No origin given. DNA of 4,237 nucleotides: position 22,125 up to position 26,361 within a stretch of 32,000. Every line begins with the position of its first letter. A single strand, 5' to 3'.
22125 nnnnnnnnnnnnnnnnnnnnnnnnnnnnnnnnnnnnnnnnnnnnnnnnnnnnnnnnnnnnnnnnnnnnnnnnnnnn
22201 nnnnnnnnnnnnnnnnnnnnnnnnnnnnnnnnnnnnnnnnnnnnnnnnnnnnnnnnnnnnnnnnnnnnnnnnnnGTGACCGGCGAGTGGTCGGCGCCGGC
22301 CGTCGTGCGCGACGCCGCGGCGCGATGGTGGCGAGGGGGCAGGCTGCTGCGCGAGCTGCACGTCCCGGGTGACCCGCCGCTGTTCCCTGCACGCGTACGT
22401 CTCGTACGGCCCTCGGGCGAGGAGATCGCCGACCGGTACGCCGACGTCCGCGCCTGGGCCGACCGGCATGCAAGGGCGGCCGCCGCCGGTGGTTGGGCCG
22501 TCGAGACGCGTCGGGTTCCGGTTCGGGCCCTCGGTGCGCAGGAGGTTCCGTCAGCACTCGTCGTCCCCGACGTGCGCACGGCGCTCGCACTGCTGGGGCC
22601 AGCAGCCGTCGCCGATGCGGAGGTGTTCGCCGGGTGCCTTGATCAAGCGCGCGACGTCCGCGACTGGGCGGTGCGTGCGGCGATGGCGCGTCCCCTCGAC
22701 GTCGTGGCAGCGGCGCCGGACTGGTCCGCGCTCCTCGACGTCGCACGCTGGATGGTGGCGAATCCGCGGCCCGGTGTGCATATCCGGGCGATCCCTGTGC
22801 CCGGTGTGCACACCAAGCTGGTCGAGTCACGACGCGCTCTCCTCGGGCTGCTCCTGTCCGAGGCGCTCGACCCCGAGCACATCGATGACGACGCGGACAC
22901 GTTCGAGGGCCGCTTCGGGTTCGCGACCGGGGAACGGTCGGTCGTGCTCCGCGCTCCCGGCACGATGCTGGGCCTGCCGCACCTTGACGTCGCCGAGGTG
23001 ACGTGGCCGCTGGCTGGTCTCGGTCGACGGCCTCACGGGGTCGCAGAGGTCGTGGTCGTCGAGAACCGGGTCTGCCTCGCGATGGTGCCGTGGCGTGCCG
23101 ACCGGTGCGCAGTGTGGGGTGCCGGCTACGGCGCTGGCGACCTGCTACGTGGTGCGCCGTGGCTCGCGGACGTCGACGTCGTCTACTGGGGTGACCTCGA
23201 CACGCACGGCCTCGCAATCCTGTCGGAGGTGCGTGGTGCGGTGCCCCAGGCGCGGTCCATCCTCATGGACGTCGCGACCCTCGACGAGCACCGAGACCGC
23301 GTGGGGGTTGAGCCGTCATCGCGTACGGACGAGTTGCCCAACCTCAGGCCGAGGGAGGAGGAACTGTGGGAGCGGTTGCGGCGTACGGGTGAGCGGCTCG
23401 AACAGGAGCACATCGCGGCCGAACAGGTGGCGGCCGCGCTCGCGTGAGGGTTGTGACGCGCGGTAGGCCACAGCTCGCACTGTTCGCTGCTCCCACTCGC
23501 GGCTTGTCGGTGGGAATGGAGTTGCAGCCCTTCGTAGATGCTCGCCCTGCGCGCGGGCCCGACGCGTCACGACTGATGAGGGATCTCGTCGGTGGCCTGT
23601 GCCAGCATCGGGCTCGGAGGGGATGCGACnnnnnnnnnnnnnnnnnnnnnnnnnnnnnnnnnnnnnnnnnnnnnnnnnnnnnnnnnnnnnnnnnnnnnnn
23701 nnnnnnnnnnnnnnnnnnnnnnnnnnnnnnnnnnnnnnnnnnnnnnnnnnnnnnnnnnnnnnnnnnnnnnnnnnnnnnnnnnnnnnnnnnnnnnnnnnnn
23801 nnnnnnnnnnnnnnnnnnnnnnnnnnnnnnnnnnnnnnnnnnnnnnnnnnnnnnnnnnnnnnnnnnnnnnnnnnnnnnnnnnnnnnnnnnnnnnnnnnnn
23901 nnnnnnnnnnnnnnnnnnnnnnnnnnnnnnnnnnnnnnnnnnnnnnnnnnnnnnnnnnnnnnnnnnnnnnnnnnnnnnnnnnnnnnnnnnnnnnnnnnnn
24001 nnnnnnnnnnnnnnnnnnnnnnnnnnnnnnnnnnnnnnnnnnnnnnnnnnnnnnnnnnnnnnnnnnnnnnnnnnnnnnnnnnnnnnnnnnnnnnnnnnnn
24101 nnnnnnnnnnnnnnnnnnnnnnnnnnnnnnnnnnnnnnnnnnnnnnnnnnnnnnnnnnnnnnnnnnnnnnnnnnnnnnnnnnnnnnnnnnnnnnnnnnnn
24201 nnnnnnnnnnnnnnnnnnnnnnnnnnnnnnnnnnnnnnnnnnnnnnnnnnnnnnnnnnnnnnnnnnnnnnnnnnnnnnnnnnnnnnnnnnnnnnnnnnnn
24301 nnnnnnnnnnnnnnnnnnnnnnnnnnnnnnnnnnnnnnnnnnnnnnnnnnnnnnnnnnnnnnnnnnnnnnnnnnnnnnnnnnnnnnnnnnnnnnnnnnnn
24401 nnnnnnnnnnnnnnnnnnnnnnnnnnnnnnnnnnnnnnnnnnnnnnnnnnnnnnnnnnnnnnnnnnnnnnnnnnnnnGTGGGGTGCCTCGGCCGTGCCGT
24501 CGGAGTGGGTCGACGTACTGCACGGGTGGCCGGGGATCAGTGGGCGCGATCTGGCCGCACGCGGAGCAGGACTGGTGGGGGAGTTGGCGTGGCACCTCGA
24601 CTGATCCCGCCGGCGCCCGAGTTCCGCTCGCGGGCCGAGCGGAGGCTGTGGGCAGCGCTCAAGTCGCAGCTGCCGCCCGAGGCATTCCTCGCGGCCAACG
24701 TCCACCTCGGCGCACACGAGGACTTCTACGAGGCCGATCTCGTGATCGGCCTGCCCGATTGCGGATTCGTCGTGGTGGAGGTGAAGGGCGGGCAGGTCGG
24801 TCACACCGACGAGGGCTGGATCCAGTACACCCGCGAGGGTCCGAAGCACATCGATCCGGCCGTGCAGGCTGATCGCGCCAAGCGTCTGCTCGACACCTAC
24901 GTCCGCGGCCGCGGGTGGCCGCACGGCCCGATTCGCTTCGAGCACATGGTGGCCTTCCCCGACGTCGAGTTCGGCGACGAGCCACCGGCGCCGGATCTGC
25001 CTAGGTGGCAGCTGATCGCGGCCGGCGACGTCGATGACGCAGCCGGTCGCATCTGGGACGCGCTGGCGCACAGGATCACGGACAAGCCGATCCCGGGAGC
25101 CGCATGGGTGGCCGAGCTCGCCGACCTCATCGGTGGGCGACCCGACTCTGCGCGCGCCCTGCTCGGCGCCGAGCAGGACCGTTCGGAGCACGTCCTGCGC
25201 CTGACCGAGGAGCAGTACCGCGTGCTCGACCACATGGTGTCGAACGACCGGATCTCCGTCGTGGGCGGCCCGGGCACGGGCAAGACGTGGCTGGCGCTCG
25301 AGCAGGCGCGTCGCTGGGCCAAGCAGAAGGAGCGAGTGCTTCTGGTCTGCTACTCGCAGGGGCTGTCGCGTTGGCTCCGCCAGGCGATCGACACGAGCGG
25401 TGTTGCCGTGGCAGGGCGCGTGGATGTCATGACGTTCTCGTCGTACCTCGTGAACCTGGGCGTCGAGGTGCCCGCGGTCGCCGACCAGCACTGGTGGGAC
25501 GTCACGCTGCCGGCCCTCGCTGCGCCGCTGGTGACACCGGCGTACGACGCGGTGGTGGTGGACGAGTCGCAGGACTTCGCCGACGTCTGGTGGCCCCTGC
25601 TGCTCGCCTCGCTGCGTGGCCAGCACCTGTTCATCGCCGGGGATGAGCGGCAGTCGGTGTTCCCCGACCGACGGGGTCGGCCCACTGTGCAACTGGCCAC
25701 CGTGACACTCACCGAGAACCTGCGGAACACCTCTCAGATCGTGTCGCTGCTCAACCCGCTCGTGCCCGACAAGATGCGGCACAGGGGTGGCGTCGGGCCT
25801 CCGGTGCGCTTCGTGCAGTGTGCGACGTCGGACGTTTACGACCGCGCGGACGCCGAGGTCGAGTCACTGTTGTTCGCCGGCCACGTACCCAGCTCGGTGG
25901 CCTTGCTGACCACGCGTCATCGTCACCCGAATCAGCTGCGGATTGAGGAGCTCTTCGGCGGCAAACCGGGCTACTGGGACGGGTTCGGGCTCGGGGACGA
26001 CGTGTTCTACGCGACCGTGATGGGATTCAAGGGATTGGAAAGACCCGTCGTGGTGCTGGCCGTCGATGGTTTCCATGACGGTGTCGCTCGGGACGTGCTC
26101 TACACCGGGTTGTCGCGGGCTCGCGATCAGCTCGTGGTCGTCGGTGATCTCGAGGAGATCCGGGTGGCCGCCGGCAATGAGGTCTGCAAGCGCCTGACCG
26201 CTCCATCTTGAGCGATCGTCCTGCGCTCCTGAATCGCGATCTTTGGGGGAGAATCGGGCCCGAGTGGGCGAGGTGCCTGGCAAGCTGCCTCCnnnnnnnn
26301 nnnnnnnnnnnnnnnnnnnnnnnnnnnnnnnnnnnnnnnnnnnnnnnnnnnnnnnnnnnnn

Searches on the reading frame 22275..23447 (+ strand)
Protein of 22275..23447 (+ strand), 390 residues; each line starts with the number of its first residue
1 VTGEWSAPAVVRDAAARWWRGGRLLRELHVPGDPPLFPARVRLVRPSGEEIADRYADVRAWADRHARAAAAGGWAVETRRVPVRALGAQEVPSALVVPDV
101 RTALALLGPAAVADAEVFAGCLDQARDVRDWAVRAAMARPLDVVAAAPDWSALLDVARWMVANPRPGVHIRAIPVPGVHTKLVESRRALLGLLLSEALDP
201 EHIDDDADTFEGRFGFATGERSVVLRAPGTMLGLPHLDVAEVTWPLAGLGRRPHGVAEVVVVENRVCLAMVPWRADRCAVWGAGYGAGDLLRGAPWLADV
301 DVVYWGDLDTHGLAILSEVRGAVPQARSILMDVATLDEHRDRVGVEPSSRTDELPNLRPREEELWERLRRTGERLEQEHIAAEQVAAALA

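Call 51: search_protein_families(library=pfam, max_evalue=0.0001, proteins=[window:22275-23447:+])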
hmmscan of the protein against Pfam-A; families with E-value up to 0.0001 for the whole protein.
window:22275-23447:+ (390 aa): 2 families
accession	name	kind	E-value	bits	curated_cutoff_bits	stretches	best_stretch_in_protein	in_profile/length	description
PF09983.15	JetD_C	-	2.1e-38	131.9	22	1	219-388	5-178/179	Wadjet protein JetD, C-terminal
PF11795.13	DUF3322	-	6.3e-33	114.8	22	1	8-194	1-189/190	Uncharacterized protein conserved in bacteria N-term (DUF3322)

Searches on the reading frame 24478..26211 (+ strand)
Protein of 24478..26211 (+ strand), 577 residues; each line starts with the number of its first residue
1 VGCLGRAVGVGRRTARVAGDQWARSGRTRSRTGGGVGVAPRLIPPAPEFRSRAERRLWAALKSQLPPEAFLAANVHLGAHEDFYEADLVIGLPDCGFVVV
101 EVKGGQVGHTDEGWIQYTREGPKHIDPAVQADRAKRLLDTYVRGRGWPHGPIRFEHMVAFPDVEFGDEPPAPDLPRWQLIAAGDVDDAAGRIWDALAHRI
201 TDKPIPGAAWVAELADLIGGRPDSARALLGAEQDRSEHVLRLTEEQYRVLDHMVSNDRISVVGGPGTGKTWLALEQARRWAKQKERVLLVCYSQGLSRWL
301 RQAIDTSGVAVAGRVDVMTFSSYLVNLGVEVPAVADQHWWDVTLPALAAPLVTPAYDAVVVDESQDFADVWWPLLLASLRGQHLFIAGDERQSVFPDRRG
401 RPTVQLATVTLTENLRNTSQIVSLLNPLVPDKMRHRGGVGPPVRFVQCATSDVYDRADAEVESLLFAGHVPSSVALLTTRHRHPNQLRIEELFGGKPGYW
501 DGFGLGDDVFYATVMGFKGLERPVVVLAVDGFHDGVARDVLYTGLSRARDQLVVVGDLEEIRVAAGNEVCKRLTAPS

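Call 52: search_protein_families(library=pfam, max_evalue=0.001, proteins=[window:24478-26211:+])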
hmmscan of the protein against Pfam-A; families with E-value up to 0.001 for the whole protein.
window:24478-26211:+ (577 aa): 9 families
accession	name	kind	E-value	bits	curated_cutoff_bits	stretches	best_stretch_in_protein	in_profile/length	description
PF13245.12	AAA_19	-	2.1e-09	38.1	25.1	1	250-394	5-130/134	AAA domain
PF13538.12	UvrD_C_2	-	5.3e-08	33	27.4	1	512-555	5-52/52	UvrD-like helicase C-terminal domain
PF08378.17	NERD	-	8e-08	33.2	22.1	1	52-161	4-111/111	Nuclease-related domain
PF13604.12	AAA_30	-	8.5e-08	32.6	27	1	242-418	2-157/191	AAA domain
PF00580.27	UvrD-helicase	-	1.4e-06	28.6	23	0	355-402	212-260/271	UvrD/REP helicase N-terminal domain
PF01443.25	Viral_helicase1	-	0.0001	22.6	21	1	351-555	54-227/228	Viral superfamily 1 RNA helicase core domain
PF13481.12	AAA_25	-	0.00013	22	27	1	241-286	18-62/195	AAA domain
PF02562.22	PhoH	-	0.00015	21.8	27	1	242-285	5-48/205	PhoH-like protein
PF13086.12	AAA_11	-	0.00057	20.2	27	0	242-291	2-58/257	AAA domain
